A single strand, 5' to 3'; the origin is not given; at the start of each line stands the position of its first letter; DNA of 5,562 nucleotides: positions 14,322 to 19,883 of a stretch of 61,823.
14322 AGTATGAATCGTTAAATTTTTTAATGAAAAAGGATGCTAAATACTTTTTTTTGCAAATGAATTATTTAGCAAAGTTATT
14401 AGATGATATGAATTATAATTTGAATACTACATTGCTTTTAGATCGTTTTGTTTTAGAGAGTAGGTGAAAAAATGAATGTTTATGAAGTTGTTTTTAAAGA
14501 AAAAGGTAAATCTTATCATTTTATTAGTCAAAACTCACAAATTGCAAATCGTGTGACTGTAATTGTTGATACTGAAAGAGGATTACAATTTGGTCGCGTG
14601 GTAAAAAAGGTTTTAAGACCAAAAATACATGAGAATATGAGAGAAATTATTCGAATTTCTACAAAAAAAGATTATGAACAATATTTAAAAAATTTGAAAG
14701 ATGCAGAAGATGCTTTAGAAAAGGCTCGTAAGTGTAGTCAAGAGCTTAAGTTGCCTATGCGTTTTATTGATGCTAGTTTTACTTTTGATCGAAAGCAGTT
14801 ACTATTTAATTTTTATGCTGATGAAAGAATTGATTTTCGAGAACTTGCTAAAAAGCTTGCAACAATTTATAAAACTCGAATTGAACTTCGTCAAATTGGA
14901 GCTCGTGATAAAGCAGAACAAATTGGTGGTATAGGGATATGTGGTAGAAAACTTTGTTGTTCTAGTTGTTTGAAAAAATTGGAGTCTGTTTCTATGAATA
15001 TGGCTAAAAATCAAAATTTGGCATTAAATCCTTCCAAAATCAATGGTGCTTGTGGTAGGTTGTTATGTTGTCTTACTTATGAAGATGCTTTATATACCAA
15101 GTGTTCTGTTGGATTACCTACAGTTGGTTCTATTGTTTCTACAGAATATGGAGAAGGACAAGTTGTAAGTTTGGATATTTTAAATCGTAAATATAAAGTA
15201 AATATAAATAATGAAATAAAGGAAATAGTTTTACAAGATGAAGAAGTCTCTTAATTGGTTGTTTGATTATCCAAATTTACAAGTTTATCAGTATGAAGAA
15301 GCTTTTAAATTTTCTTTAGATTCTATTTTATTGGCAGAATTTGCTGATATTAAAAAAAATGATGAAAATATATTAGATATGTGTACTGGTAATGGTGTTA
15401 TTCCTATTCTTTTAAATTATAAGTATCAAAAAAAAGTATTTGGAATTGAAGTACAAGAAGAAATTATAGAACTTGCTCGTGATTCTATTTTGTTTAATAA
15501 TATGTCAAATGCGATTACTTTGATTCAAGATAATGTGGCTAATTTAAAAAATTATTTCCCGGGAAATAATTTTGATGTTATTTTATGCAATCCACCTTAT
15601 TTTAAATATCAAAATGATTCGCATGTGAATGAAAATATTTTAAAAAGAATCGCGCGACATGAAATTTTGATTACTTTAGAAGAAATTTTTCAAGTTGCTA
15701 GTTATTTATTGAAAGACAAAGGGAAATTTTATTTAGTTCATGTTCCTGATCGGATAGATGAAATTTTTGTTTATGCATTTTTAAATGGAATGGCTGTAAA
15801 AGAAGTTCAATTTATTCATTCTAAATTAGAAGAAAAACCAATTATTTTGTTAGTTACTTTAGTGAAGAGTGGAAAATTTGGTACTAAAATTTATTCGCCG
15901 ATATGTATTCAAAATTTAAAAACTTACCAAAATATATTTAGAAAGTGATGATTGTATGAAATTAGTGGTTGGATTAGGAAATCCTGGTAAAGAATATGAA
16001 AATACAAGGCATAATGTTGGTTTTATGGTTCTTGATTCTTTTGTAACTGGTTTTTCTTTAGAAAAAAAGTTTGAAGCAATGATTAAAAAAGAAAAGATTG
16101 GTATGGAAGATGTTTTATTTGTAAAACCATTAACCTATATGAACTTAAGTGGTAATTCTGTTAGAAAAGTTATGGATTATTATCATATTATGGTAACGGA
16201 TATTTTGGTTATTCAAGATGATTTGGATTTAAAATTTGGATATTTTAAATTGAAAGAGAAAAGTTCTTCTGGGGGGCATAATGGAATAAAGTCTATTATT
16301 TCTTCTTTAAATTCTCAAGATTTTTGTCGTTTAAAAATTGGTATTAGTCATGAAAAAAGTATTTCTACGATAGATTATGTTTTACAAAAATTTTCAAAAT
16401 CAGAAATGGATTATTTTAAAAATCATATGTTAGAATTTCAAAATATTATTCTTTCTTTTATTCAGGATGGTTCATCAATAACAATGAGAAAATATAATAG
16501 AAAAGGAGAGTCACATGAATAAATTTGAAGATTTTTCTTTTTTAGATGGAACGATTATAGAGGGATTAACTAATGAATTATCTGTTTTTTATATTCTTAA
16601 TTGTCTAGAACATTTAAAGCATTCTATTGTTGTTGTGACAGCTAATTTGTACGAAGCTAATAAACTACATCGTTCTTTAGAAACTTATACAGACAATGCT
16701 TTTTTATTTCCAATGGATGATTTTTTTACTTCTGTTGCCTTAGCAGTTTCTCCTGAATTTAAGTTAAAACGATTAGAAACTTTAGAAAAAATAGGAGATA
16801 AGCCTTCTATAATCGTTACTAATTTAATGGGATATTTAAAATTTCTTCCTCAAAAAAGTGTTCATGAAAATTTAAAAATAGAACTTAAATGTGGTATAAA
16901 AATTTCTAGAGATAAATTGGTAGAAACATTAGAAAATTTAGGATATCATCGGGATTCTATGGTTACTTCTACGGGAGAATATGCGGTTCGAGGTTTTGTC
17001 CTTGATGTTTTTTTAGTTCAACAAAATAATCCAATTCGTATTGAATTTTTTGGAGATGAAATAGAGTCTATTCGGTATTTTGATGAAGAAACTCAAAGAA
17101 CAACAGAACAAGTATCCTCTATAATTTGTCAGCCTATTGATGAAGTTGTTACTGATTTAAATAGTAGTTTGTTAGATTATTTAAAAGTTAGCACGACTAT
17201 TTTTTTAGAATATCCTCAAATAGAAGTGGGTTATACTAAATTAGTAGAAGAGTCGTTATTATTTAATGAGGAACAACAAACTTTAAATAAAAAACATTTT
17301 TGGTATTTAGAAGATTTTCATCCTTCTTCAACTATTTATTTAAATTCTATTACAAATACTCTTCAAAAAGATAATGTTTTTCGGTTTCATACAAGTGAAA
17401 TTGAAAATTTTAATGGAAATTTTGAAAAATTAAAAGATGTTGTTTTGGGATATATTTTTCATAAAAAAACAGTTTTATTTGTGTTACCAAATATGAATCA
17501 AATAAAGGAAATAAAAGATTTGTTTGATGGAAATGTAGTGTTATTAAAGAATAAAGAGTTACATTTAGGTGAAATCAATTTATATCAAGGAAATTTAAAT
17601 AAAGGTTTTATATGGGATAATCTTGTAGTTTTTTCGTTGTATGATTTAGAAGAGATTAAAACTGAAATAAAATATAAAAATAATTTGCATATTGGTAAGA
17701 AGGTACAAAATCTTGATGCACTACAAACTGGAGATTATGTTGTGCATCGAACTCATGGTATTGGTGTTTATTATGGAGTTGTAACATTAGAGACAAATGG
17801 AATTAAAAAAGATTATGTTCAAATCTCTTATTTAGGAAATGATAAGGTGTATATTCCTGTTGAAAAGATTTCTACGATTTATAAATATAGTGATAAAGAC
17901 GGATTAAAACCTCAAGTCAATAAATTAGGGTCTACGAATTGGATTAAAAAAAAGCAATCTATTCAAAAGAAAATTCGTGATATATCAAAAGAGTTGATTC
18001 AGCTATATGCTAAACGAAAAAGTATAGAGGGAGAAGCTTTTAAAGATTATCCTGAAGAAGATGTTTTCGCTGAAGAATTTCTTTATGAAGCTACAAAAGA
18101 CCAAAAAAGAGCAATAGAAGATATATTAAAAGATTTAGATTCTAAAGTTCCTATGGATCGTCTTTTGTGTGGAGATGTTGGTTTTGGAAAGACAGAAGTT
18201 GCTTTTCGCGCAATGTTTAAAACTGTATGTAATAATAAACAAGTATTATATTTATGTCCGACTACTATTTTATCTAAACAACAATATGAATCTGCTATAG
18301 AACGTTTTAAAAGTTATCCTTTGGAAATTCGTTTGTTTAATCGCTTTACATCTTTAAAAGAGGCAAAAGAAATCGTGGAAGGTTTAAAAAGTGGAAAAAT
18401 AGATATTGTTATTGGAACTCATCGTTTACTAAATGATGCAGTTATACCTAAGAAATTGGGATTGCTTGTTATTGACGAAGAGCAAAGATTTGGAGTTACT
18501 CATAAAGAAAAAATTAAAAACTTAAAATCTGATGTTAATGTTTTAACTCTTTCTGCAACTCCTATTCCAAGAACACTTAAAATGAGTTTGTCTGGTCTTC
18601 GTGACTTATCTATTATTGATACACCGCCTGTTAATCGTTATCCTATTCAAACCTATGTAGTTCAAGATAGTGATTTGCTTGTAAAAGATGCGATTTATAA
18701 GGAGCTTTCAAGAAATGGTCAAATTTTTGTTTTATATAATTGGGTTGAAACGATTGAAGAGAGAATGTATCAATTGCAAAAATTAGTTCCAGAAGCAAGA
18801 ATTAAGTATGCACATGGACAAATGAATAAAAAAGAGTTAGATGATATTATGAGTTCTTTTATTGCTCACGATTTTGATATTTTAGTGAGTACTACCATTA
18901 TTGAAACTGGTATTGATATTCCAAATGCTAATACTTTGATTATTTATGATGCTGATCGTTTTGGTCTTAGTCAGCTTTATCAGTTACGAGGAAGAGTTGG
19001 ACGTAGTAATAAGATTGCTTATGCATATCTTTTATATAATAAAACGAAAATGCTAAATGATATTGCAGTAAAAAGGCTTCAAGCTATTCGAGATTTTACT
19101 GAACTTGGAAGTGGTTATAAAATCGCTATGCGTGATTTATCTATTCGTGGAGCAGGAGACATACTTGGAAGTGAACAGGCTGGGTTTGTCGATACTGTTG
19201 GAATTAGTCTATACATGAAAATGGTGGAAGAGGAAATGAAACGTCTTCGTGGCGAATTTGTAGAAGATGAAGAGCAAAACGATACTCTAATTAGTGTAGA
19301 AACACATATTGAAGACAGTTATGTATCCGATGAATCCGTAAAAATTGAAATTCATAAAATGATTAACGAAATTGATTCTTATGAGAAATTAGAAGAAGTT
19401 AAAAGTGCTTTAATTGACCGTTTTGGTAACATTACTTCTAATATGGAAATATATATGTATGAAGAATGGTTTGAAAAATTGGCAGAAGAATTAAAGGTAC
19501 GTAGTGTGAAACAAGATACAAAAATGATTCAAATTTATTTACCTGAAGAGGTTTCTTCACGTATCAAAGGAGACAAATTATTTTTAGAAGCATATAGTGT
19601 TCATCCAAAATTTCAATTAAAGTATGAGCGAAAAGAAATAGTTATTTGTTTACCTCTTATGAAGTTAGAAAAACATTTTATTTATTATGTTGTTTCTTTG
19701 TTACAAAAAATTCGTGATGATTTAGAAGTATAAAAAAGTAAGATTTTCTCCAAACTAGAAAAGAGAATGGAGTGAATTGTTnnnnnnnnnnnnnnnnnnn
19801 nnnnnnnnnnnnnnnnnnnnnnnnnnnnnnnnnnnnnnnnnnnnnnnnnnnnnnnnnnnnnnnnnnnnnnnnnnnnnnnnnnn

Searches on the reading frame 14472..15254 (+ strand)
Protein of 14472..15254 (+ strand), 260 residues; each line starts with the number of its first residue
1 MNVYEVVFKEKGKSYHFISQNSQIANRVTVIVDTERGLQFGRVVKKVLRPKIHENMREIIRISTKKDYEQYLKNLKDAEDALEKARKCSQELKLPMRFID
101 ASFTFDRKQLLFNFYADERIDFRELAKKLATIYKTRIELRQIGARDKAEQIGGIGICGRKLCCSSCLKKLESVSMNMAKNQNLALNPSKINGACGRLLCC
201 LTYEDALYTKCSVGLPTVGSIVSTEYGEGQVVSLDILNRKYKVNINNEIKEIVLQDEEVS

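Call 14: search_protein_families(library=pfam, proteins=[window:14472-15254:+])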
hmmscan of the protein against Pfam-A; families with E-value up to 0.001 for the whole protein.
window:14472-15254:+ (260 aa): 1 family
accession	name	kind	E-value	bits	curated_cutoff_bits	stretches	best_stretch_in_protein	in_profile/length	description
PF04468.17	PSP1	-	1.6e-27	96.1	27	1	58-142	2-86/86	PSP1 C-terminal conserved region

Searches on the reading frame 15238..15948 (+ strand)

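Call 14: search_protein_families(library=pfam, proteins=[window:15238-15948:+])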
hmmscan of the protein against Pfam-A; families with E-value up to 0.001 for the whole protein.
window:15238-15948:+ (236 aa): 13 families
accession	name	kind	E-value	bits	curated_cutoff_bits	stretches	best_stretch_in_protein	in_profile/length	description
PF05175.20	MTS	-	3.8e-12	46.6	23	1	31-138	23-126/170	Methyltransferase small domain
PF13847.12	Methyltransf_31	-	9.7e-10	38.7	27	1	40-140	2-99/145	Methyltransferase domain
PF13649.12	Methyltransf_25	-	3.8e-09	37.6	27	1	45-140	1-91/97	Methyltransferase domain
PF05971.18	Methyltransf_10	-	1.2e-06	28.6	23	1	31-130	92-196/299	RNA methyltransferase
PF06325.19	PrmA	-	8e-06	26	22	1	36-118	156-233/296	Ribosomal protein L11 methyltransferase (PrmA)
PF02384.22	N6_Mtase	-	2.1e-05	24.4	20.4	1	32-138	38-153/311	N-6 DNA Methylase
PF03602.21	Cons_hypoth95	-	2.4e-05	24.5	24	1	41-144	41-142/182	Conserved hypothetical protein 95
PF01170.24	UPF0020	-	2.8e-05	24.4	22.3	1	63-134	75-144/197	RMKL-like, methyltransferase domain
PF02475.24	TRM5-TYW2_MTfase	-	4.2e-05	24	28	1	36-104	31-100/164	TRM5/TYW2 methyltransferase domain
PF13489.12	Methyltransf_23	-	9.6e-05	22.6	27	1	31-118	12-88/164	Methyltransferase domain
PF08241.18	Methyltransf_11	-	0.00016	22.7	21.2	1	46-118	1-67/95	Methyltransferase domain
PF07669.17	Eco57I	-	0.00034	21.2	25.3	0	67-135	3-98/171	Eco57I restriction-modification methylase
PF07021.18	MetW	-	0.00076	19.6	21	0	38-144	10-107/193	Methionine biosynthesis protein MetW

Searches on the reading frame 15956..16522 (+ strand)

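Call 14: search_protein_families(library=pfam, proteins=[window:15956-16522:+])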
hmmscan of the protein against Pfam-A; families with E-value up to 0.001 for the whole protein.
window:15956-16522:+ (188 aa): 1 family
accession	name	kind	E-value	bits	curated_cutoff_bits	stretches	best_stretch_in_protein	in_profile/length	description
PF01195.25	Pept_tRNA_hydro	-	7.1e-63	212.2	27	1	3-181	1-183/183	Peptidyl-tRNA hydrolase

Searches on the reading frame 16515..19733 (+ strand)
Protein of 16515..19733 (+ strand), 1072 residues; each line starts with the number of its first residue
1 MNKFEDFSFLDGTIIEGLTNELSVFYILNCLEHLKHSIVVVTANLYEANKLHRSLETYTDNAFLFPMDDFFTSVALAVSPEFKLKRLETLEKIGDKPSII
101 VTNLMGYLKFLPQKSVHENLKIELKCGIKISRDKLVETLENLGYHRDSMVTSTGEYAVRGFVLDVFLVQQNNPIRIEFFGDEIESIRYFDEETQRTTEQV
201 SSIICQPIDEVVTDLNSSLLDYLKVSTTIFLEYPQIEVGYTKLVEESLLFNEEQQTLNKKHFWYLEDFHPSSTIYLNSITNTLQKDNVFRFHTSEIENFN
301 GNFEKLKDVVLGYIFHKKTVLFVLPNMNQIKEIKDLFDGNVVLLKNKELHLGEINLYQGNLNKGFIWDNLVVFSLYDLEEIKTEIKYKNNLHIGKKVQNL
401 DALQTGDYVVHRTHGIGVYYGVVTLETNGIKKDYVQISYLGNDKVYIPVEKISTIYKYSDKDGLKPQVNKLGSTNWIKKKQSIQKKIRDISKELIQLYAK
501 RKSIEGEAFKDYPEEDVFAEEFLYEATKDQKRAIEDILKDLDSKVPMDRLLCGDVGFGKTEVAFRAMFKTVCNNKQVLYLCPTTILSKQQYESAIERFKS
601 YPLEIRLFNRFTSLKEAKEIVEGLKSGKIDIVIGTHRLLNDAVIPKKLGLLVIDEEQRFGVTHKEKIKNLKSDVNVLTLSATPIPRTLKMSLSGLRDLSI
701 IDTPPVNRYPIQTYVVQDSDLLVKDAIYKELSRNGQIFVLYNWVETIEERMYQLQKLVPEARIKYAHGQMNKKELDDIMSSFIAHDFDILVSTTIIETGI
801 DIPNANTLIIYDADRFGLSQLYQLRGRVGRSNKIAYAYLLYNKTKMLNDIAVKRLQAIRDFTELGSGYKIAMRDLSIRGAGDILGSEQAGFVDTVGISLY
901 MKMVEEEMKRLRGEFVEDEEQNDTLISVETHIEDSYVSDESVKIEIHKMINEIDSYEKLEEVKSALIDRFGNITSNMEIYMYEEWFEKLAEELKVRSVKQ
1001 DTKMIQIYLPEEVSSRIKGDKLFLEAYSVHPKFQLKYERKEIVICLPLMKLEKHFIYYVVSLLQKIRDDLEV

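Call 53: search_protein_families(library=pfam, proteins=[window:16515-19733:+], max_evalue=0.00001)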
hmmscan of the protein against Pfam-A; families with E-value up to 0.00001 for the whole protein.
window:16515-19733:+ (1072 aa): 6 families
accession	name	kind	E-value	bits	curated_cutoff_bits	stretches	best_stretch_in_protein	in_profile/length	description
PF00270.35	DEAD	-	1.3e-26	93.8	26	1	527-689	1-165/167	DEAD/DEAH box helicase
PF00271.37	Helicase_C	-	2.2e-25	89.5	23.5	1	726-831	5-109/110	Helicase conserved C-terminal domain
PF17757.6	UvrB_inter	-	2.7e-24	85.5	22.9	1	122-207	1-87/91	UvrB interaction domain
PF02559.22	CarD_TRCF_RID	-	5.8e-18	65.2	23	1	403-459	1-57/57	CarD-like/TRCF RID domain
PF03461.20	TRCF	-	1.7e-14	54.4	25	1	927-1016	2-91/95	TRCF domain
PF04851.21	ResIII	-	1e-11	45.5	22.5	1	525-683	3-162/164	Type III restriction enzyme, res subunit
